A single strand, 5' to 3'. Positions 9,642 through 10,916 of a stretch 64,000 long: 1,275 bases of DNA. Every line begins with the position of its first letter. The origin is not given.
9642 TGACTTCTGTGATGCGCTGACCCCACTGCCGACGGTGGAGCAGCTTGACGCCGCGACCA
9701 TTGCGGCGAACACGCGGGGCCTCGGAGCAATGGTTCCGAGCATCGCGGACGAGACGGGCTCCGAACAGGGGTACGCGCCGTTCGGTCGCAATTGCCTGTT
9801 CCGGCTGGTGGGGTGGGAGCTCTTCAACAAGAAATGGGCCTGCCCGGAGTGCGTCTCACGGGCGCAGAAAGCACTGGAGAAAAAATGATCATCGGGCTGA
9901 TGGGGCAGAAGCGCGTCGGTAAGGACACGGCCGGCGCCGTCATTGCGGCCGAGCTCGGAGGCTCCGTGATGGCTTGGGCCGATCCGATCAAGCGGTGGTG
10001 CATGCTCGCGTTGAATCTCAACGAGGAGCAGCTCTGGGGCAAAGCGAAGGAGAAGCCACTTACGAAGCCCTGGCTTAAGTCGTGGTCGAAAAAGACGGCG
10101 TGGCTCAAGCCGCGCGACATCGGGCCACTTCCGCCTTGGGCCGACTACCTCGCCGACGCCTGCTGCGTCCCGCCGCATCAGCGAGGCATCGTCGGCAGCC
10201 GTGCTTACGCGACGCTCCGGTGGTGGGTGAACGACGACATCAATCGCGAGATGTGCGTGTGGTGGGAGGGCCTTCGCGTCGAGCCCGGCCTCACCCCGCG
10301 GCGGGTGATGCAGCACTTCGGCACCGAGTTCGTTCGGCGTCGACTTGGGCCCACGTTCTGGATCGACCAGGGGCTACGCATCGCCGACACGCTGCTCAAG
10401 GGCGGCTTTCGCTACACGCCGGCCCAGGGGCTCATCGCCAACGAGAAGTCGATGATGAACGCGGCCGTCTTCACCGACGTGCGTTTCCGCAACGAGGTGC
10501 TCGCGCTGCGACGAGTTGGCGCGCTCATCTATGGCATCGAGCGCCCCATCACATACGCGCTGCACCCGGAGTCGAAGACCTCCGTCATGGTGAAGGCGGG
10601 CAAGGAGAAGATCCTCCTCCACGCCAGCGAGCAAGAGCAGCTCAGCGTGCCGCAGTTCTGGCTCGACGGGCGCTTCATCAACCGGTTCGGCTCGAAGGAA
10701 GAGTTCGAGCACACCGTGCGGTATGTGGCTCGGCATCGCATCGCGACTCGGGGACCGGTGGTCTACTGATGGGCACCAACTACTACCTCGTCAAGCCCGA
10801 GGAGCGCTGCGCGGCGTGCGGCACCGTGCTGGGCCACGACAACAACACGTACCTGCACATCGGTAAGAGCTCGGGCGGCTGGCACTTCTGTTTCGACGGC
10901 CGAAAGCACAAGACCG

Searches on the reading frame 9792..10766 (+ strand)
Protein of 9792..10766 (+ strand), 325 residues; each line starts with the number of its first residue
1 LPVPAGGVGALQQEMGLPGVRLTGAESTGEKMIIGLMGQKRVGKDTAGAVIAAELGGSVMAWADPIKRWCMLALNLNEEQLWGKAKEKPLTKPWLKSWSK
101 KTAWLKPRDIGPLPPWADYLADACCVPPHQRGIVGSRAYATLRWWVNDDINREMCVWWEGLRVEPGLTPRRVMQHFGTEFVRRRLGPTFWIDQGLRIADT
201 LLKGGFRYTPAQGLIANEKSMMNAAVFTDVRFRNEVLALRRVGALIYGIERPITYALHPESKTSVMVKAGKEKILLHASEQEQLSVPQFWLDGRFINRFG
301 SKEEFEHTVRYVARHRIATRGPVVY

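Call 12: search_protein_families(library=pfam, proteins=[window:9792-10766:+], max_evalue=0.01)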
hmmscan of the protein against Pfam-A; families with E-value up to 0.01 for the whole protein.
window:9792-10766:+ (325 aa): 1 family
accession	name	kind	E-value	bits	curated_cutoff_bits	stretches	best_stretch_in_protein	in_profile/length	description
PF21448.3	DNMK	-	1.7e-10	41.4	27.1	1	33-79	2-48/232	Deoxynucleotide monophosphate kinase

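Call 13: search_protein_families(library=phrogs, proteins=[window:9792-10766:+], max_evalue=0.001)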
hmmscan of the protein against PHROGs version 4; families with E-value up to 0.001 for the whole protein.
window:9792-10766:+ (325 aa): 1 family
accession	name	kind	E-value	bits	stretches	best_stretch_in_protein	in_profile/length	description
phrog_139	-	other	1e-33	118.2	1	26-315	78-262/342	deoxynucleoside monophosphate kinase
